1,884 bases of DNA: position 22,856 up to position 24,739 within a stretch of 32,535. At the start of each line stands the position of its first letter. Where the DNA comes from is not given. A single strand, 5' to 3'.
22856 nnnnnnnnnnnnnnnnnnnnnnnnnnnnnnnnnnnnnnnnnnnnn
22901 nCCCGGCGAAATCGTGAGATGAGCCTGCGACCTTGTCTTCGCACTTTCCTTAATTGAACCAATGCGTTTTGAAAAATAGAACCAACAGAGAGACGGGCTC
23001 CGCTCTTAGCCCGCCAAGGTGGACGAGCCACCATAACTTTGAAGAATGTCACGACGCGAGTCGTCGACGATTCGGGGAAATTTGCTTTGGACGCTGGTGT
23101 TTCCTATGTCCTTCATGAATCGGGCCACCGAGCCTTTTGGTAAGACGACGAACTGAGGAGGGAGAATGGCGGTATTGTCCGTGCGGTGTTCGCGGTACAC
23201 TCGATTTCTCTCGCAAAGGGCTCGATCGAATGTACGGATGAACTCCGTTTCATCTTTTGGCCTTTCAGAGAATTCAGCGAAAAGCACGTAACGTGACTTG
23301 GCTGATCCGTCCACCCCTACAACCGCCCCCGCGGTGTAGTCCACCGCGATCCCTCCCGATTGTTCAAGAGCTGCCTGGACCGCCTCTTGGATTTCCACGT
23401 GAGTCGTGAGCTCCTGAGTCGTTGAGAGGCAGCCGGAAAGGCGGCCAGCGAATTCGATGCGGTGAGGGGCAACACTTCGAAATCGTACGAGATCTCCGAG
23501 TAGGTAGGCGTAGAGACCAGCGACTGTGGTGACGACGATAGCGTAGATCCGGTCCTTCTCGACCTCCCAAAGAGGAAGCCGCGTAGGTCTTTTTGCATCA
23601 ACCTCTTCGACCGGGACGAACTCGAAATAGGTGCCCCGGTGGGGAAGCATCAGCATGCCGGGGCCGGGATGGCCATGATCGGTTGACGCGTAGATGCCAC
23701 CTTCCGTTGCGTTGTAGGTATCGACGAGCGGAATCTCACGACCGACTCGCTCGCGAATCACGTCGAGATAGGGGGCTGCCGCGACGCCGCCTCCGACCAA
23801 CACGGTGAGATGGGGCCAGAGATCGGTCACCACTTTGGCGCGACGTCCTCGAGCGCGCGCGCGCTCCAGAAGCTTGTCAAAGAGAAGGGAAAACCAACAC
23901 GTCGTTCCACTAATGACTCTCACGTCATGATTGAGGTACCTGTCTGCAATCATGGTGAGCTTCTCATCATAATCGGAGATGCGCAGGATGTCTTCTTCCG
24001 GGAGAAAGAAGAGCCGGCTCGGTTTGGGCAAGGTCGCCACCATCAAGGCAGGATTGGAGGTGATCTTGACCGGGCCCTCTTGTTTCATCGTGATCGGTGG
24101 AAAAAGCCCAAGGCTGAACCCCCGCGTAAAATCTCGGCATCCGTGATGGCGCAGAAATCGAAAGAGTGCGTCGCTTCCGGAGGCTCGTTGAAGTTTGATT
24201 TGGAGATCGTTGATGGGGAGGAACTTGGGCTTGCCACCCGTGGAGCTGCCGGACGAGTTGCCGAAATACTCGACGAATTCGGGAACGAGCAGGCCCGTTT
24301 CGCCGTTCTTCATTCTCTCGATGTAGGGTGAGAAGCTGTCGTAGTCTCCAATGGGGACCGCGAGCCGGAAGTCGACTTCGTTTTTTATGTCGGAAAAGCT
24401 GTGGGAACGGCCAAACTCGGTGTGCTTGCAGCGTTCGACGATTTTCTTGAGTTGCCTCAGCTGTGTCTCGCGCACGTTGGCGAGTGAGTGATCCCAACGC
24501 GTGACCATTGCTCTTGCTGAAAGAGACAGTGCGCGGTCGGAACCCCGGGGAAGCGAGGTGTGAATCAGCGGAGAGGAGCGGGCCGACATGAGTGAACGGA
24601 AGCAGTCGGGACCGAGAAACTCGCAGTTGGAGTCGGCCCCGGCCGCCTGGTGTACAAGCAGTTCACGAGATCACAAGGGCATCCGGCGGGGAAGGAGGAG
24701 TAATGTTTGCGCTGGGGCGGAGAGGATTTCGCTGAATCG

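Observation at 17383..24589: Co-directional GH3 amido-synthetase, inositol-3-phosphate synthase, DegT aminotransferase and MMPL exporter: candidate aminocyclitol-amide (lipid) pathway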

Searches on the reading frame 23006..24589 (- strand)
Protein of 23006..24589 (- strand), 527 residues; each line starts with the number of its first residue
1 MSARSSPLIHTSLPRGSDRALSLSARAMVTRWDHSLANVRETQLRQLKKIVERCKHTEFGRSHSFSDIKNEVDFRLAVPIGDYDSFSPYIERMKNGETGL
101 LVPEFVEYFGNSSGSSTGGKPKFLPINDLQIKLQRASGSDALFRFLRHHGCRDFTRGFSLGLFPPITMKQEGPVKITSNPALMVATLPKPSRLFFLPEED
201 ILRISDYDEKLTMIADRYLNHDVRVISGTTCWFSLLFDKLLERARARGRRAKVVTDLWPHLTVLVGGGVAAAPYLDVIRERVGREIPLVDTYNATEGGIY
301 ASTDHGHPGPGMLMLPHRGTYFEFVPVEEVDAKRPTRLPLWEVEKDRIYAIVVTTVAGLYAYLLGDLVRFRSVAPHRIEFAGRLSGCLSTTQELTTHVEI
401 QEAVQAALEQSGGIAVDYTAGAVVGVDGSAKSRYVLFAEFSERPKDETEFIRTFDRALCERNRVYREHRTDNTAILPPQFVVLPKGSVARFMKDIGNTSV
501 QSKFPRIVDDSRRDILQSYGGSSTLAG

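Call 3: search_protein_families(library=pfam, proteins=[window:23006-24589:-])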
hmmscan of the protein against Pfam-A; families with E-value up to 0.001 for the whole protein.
window:23006-24589:- (527 aa): 3 families
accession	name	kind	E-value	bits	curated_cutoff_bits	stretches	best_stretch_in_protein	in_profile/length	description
PF03321.19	GH3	-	3.7e-32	112.2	23.6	1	34-158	7-128/304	GH3 family N-terminal domain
PF23571.1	GH3_M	-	2.9e-17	63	23.6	1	317-383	5-75/75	GH3 family central domain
PF23572.1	GH3_C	-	1.7e-15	58.2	23.6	1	399-511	2-118/119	GH3 family C-terminal domain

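Call 6: search_protein_families(library=ncbifam, proteins=[window:23006-24589:-], max_evalue=0.00001)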
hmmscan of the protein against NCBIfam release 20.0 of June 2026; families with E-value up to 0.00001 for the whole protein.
window:23006-24589:- (527 aa): 1 family
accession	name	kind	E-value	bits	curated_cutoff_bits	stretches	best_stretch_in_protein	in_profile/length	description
NF052613.1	OlsH_GH3_orni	equivalog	9e-72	242.2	620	1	19-508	20-498/524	lyso-ornithine lipid synthetase OlsH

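Call 11: find_homologous_proteins(query=window:23006-24589:-, max_evalue=1e-10)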
Query window:23006-24589:- (527 aa): 747 proteins with E <= 1e-10 among 8000 candidates; the best 120 are listed.
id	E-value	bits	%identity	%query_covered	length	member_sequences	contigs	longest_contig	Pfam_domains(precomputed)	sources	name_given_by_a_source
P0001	0.0e+0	1200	100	100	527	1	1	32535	PF03321.20,PF23571.2,PF23572.2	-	-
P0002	3.9e-289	978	80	100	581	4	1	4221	PF03321.20,PF23571.2,PF23572.2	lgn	-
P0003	3.1e-284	961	79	100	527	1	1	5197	PF03321.20,PF23571.2,PF23572.2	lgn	-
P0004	2.0e-283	959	80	99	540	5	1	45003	PF03321.20,PF23571.2,PF23572.2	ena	-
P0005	2.2e-279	945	79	99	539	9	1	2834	PF03321.20,PF23571.2,PF23572.2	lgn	-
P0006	2.4e-277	939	79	98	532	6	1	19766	PF03321.20,PF23571.2,PF23572.2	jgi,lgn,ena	-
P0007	6.8e-275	931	77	100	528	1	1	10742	PF03321.20,PF23571.2,PF23572.2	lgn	-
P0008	8.2e-271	917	78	99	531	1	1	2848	PF03321.20,PF23571.2,PF23572.2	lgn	-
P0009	2.0e-270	916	76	100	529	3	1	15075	PF03321.20,PF23571.2,PF23572.2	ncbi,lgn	-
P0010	5.7e-268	908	77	98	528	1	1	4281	PF03321.20,PF23571.2,PF23572.2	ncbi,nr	ncbi:MAG TPA: GH3 auxin-responsive promoter family protein [Polyangiaceae bacterium]|nr:GH3 auxin-re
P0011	2.0e-265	899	75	99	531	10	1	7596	PF03321.20,PF23571.2,PF23572.2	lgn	-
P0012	3.5e-261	885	75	98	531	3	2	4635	PF03321.20,PF23571.2,PF23572.2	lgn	-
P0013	1.6e-256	870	78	93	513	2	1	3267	PF03321.20,PF23571.2,PF23572.2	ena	-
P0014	7.1e-255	865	72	99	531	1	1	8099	PF03321.20,PF23571.2,PF23572.2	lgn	-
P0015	9.3e-247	838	70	99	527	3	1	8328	PF03321.20,PF23571.2,PF23572.2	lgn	-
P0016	5.0e-220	750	63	99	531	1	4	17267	PF03321.20,PF23571.2,PF23572.2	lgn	-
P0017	4.1e-218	743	63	99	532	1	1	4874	PF03321.20,PF23571.2,PF23572.2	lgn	-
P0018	2.6e-208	711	59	99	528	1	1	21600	PF03321.20,PF23571.2,PF23572.2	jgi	jgi:hypothetical protein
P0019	8.3e-208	709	62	98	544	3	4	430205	PF03321.20,PF23571.2,PF23572.2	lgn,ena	-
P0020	1.4e-204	699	61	97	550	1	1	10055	PF03321.20,PF23571.2,PF23572.2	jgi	-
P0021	2.1e-204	698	63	95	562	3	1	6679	PF03321.20,PF23571.2,PF23572.2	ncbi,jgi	jgi:hypothetical protein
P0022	3.4e-204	697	61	97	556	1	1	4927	PF03321.20,PF23571.2,PF23572.2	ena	-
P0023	4.0e-202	690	59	99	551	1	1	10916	PF03321.20,PF23571.2,PF23572.2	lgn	-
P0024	5.0e-202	690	62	97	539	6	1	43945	PF03321.20,PF23571.2,PF23572.2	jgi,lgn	jgi:hypothetical protein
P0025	8.6e-201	686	62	96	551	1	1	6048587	PF03321.20,PF23571.2,PF23572.2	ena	-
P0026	1.4e-200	685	60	97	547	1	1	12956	PF03321.20,PF23571.2,PF23572.2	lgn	-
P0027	1.5e-200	685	61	98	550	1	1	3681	PF03321.20,PF23571.2,PF23572.2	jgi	-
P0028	3.1e-200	684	61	97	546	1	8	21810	PF03321.20,PF23571.2,PF23572.2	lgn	-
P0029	5.5e-200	683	60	97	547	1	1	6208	PF03321.20,PF23571.2,PF23572.2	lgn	-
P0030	5.9e-200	683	61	97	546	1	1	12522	PF03321.20,PF23571.2,PF23572.2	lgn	-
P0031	6.9e-200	683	60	97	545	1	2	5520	PF03321.20,PF23571.2,PF23572.2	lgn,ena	-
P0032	7.0e-200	683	60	97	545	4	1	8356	PF03321.20,PF23571.2,PF23572.2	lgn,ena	-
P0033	1.1e-199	682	59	99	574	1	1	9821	PF03321.20,PF23571.2,PF23572.2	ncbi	-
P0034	1.7e-199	682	60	97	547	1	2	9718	PF03321.20,PF23571.2,PF23572.2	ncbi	-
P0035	1.9e-199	682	61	98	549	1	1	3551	PF03321.20,PF23571.2,PF23572.2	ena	-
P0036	2.8e-199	681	61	93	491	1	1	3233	PF03321.20,PF23571.2,PF23572.2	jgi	jgi:hypothetical protein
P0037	2.8e-199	681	61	97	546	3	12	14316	PF03321.20,PF23571.2,PF23572.2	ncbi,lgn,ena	ncbi:MAG TPA: GH3 auxin-responsive promoter family protein [Sandaracinaceae bacterium]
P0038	3.6e-199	681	61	97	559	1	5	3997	PF03321.20,PF23571.2,PF23572.2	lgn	-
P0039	8.4e-199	680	60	98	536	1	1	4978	PF03321.20,PF23571.2,PF23572.2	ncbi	-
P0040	1.0e-198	679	60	97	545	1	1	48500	PF03321.20,PF23571.2,PF23572.2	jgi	jgi:hypothetical protein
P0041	1.1e-198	679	61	95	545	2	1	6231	PF03321.20,PF23571.2,PF23572.2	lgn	-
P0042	2.7e-198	678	60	97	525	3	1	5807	PF03321.20,PF23571.2,PF23572.2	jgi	jgi:hypothetical protein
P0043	2.9e-198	678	60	97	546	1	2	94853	PF03321.20,PF23571.2,PF23572.2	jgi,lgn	jgi:hypothetical protein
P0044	3.0e-198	678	61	96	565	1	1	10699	PF03321.20,PF23571.2,PF23572.2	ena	-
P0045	3.1e-198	678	61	97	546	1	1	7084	PF03321.20,PF23571.2,PF23572.2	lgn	-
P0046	3.7e-198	677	60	97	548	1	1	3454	PF03321.20,PF23571.2,PF23572.2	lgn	-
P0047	3.9e-198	677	60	97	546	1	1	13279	PF03321.20,PF23571.2,PF23572.2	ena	-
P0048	4.4e-198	677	59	98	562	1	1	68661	PF03321.20,PF23571.2,PF23572.2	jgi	jgi:hypothetical protein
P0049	5.9e-198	677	60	95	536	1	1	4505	PF03321.20,PF23571.2,PF23572.2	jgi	jgi:GH3 auxin-responsive promoter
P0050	6.8e-198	677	60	97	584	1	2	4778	PF03321.20,PF23571.2,PF23572.2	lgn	-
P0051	1.0e-197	676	59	97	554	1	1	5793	PF03321.20,PF23571.2,PF23572.2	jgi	jgi:hypothetical protein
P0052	1.4e-197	676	61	97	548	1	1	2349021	PF03321.20,PF23571.2,PF23572.2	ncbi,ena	-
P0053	1.4e-197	675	59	98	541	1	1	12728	PF03321.20,PF23571.2,PF23572.2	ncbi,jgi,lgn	jgi:hypothetical protein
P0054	2.0e-197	675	61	97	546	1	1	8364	PF03321.20,PF23571.2,PF23572.2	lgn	-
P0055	2.6e-197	675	60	98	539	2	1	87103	PF03321.20,PF23571.2,PF23572.2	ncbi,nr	ncbi:MAG: GH3 auxin-responsive promoter family protein [Sandaracinaceae bacterium]|nr:GH3 auxin-resp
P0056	2.7e-197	675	59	98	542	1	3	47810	PF03321.20,PF23571.2,PF23572.2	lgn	-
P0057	2.9e-197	674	60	98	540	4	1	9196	PF03321.20,PF23571.2,PF23572.2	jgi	-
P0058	2.9e-197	674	59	97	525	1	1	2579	PF03321.20,PF23571.2,PF23572.2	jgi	-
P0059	3.1e-197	674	60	98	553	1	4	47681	PF03321.20,PF23571.2,PF23572.2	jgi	jgi:hypothetical protein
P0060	3.5e-197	674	60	98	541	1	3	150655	PF03321.20,PF23571.2,PF23572.2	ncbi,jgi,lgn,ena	jgi:hypothetical protein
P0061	3.5e-197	674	60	98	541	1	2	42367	PF03321.20,PF23571.2,PF23572.2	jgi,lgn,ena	jgi:hypothetical protein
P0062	4.0e-197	674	60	97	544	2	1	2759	PF03321.20,PF23571.2,PF23572.2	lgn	-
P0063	4.3e-197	674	60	95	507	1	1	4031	PF03321.20,PF23571.2,PF23572.2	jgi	jgi:hypothetical protein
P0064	4.5e-197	674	60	98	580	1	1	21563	PF03321.20,PF23571.2,PF23572.2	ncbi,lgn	-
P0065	5.2e-197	674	61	97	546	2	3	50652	PF03321.20,PF23571.2,PF23572.2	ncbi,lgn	-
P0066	6.8e-197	673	58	97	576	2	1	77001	PF03321.20,PF23571.2,PF23572.2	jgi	jgi:hypothetical protein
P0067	7.0e-197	673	60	98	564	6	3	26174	PF03321.20,PF23571.2,PF23572.2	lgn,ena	-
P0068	8.6e-197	673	60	98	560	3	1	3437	PF03321.20,PF23571.2,PF23572.2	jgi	-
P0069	9.4e-197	673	59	97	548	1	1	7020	PF03321.20,PF23571.2,PF23572.2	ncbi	-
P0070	9.7e-197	673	61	98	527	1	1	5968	PF03321.20,PF23571.2,PF23572.2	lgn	-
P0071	1.4e-196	672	59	98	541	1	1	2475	PF03321.20,PF23571.2,PF23572.2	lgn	-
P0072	1.6e-196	672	61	97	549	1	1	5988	PF03321.20,PF23571.2,PF23572.2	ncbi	-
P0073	1.9e-196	672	59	97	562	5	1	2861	PF03321.20,PF23571.2,PF23572.2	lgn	-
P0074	3.1e-196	671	59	98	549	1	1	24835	PF03321.20,PF23571.2,PF23572.2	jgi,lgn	jgi:hypothetical protein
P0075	6.5e-196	670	60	97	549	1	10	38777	PF03321.20,PF23571.2,PF23572.2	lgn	-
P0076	7.8e-196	670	60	98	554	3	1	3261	PF03321.20,PF23571.2,PF23572.2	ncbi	-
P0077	1.0e-195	669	59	98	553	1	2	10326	PF03321.20,PF23571.2,PF23572.2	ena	-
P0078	1.1e-195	669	58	99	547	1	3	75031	PF03321.20,PF23571.2,PF23572.2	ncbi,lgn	-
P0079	1.6e-195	669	59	98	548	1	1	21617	PF03321.20,PF23571.2,PF23572.2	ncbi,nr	ncbi:MAG TPA: GH3 auxin-responsive promoter family protein [Sandaracinaceae bacterium LLY-WYZ-13_1]|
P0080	1.7e-195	669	60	97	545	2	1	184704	PF03321.20,PF23571.2,PF23572.2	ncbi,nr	ncbi:MAG: GH3 auxin-responsive promoter family protein [Sandaracinaceae bacterium]|nr:GH3 auxin-resp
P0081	2.1e-195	668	82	68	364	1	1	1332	PF23571.2,PF23572.2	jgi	jgi:hypothetical protein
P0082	2.1e-195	668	59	97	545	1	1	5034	PF03321.20,PF23571.2,PF23572.2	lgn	-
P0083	2.8e-195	668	58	98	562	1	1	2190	PF03321.20,PF23571.2,PF23572.2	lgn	-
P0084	3.3e-195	668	58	98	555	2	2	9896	PF03321.20,PF23571.2,PF23572.2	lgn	-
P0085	3.7e-195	667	60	96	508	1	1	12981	PF03321.20,PF23571.2,PF23572.2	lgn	-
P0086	4.8e-195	667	59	97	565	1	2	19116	PF03321.20,PF23571.2,PF23572.2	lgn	-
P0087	5.2e-195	667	58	98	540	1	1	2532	PF03321.20,PF23571.2,PF23572.2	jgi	-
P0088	5.9e-195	667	58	99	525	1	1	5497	PF03321.20,PF23571.2,PF23572.2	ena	-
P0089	8.3e-195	666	60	97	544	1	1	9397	PF03321.20,PF23571.2,PF23572.2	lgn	-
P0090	8.6e-195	666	58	97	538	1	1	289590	PF03321.20,PF23571.2,PF23572.2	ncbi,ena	-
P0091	9.8e-195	666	60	95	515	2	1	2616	PF03321.20,PF23571.2,PF23572.2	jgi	jgi:hypothetical protein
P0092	1.1e-194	666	59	98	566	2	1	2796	PF03321.20,PF23571.2,PF23572.2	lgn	-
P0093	1.3e-194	666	60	98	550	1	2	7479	PF03321.20,PF23571.2,PF23572.2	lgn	-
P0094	1.4e-194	666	60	95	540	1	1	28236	PF03321.20,PF23571.2,PF23572.2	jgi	jgi:hypothetical protein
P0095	1.9e-194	665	59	97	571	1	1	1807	PF03321.20,PF23571.2,PF23572.2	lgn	-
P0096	2.1e-194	665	59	98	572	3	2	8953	PF03321.20,PF23571.2,PF23572.2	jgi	-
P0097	2.2e-194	665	59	95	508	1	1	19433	PF03321.20,PF23571.2,PF23572.2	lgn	-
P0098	3.4e-194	664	59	96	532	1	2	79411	PF03321.20,PF23571.2,PF23572.2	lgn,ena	-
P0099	4.5e-194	664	57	98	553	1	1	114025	PF03321.20,PF23571.2,PF23572.2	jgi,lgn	jgi:hypothetical protein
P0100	6.6e-194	663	57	98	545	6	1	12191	PF03321.20,PF23571.2,PF23572.2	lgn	-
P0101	7.3e-194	663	59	97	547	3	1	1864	PF03321.20,PF23571.2,PF23572.2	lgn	-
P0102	1.3e-193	662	60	94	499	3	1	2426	PF03321.20,PF23571.2,PF23572.2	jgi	jgi:hypothetical protein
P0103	1.4e-193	662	58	98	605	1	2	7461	PF03321.20,PF23571.2,PF23572.2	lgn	-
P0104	1.5e-193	662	58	97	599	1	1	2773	PF03321.20,PF23571.2,PF23572.2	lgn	-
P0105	1.7e-193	662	58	98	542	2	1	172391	PF03321.20,PF23571.2,PF23572.2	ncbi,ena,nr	ncbi:MAG: GH3 auxin-responsive promoter family protein [Deltaproteobacteria bacterium]|nr:GH3 auxin-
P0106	2.1e-193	662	59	97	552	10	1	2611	PF03321.20,PF23571.2,PF23572.2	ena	-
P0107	3.4e-193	661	58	97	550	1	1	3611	PF03321.20,PF23571.2,PF23572.2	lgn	-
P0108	4.3e-193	661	59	95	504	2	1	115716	PF03321.20,PF23571.2,PF23572.2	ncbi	-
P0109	6.2e-193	660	58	97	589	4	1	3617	PF03321.20,PF23571.2,PF23572.2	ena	-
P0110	6.4e-193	660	59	96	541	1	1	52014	PF03321.20,PF23571.2,PF23572.2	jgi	-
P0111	7.4e-193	660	57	98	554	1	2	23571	PF03321.20,PF23571.2,PF23572.2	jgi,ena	-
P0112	7.9e-193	660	58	98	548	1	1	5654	PF03321.20,PF23571.2,PF23572.2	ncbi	-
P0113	9.8e-193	660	56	98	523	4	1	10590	PF03321.20,PF23571.2,PF23572.2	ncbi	-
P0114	1.1e-192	659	58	98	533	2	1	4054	PF03321.20,PF23571.2,PF23572.2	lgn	-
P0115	1.2e-192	659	57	98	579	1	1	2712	PF03321.20,PF23571.2,PF23572.2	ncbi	-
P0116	1.2e-192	659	58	98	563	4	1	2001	PF03321.20,PF23571.2,PF23572.2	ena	-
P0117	1.3e-192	659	58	99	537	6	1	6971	PF03321.20,PF23571.2,PF23572.2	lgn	-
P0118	2.4e-192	658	57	99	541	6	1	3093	PF03321.20,PF23571.2,PF23572.2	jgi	jgi:hypothetical protein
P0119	2.8e-192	658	58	98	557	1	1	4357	PF03321.20,PF23571.2,PF23572.2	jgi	jgi:hypothetical protein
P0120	3.5e-192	658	58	95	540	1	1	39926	PF03321.20,PF23571.2,PF23572.2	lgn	-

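Call 12: find_encoding_contigs(protein=P0025, flank=10000, max_places=2)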
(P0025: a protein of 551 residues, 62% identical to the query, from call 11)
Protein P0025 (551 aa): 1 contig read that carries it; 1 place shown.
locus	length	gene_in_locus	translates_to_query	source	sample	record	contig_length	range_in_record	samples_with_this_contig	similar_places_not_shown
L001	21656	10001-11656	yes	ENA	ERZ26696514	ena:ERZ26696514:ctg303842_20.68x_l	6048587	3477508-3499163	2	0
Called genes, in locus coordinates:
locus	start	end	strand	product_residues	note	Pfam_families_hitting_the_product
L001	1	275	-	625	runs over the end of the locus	PF07714:PK_Tyr_Ser-Thr (weak), PF00069:Pkinase, PF07714:PK_Tyr_Ser-Thr (weak)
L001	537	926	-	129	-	PF00072:Response_reg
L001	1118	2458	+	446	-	PF01554:MatE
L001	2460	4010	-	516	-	-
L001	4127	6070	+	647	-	-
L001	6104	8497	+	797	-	PF02190:LON_substr_bdg, PF13191:AAA_16 (weak), PF00004:AAA, PF07724:AAA_2 (weak), PF07728:AAA_5, PF22667:Lon_lid, PF05362:Lon_C, PF13541:ChlI (faint)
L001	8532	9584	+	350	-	PF00248:Aldo_ket_red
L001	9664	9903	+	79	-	PF02325:CCB3_YggT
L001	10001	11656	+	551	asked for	PF03321:GH3, PF23571:GH3_M, PF23572:GH3_C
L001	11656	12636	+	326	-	PF03706:LPG_synthase_TM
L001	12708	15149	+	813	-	PF03176:MMPL, PF02355:SecD_SecF_C (faint), PF03176:MMPL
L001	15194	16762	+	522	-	PF00282:Pyridoxal_deC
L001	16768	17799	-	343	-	PF02812:ELFV_dehydrog_N, PF02826:2-Hacid_dh_C (faint), PF00208:ELFV_dehydrog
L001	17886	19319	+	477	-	PF08308:PEGA (weak)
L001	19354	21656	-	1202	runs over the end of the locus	PF17757:UvrB_inter, PF02559:CarD_TRCF_RID, PF00270:DEAD, PF04851:ResIII, PF22590:Cas3-like_C_2 (faint), PF00271:Helicase_C, PF03461:TRCF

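Call 13: find_encoding_contigs(protein=P0019, flank=10000, max_places=2)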
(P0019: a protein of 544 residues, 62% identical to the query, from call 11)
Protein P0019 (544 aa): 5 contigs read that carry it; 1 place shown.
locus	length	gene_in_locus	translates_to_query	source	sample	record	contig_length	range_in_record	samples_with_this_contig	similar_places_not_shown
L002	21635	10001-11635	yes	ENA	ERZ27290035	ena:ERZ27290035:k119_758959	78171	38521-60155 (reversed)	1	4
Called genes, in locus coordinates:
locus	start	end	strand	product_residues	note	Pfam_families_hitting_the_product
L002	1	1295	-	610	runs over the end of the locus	PF07714:PK_Tyr_Ser-Thr, PF00069:Pkinase, PF07714:PK_Tyr_Ser-Thr (weak)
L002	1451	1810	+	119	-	-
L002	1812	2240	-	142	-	PF00072:Response_reg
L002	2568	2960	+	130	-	-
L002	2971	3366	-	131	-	-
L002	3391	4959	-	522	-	-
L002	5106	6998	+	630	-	-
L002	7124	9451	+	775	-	PF02190:LON_substr_bdg, PF00004:AAA, PF07724:AAA_2 (weak), PF07728:AAA_5, PF22667:Lon_lid, PF05362:Lon_C, PF13541:ChlI (faint)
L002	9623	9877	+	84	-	PF02325:CCB3_YggT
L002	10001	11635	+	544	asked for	PF03321:GH3, PF23571:GH3_M, PF23572:GH3_C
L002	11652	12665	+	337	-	PF03706:LPG_synthase_TM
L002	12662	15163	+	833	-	PF02355:SecD_SecF_C (faint), PF03176:MMPL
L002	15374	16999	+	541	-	PF00743:FMO-like, PF01266:DAO (faint), PF07992:Pyr_redox_2 (weak), PF13738:Pyr_redox_3, PF13450:NAD_binding_8 (weak)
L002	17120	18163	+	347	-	PF00144:Beta-lactamase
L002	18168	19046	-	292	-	PF12833:HTH_18, PF00165:HTH_AraC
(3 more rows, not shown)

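Call 14: find_encoding_contigs(protein=P0090, flank=10000, max_places=2)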
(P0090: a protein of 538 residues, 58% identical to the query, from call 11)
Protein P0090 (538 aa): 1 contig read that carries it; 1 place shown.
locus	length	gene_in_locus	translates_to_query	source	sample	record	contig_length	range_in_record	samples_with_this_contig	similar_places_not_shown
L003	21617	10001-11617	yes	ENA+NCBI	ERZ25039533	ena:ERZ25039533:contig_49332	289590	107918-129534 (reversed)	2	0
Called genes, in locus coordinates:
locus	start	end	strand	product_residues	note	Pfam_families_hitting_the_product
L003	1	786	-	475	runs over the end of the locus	PF18884:TSP3_bac (weak), PF25106:VWA_4 (faint)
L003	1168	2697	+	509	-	PF08238:Sel1 (faint)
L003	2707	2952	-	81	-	-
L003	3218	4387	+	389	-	-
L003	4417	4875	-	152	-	-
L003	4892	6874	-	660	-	PF00732:GMC_oxred_N, PF00890:FAD_binding_2 (faint), PF01266:DAO (faint), PF05199:GMC_oxred_C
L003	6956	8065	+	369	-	-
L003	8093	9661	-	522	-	PF00171:Aldedh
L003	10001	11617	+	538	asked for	PF03321:GH3, PF23571:GH3_M, PF23572:GH3_C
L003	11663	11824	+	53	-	-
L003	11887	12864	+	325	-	PF07994:NAD_binding_5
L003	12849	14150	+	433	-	PF00155:Aminotran_1_2, PF00266:Aminotran_5 (weak), PF01041:DegT_DnrJ_EryC1, PF01053:Cys_Met_Meta_PP (faint), PF01212:Beta_elim_lyase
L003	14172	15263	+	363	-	-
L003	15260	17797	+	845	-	PF03176:MMPL, PF02355:SecD_SecF_C (faint), PF03176:MMPL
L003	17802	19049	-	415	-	PF00395:SLH (weak)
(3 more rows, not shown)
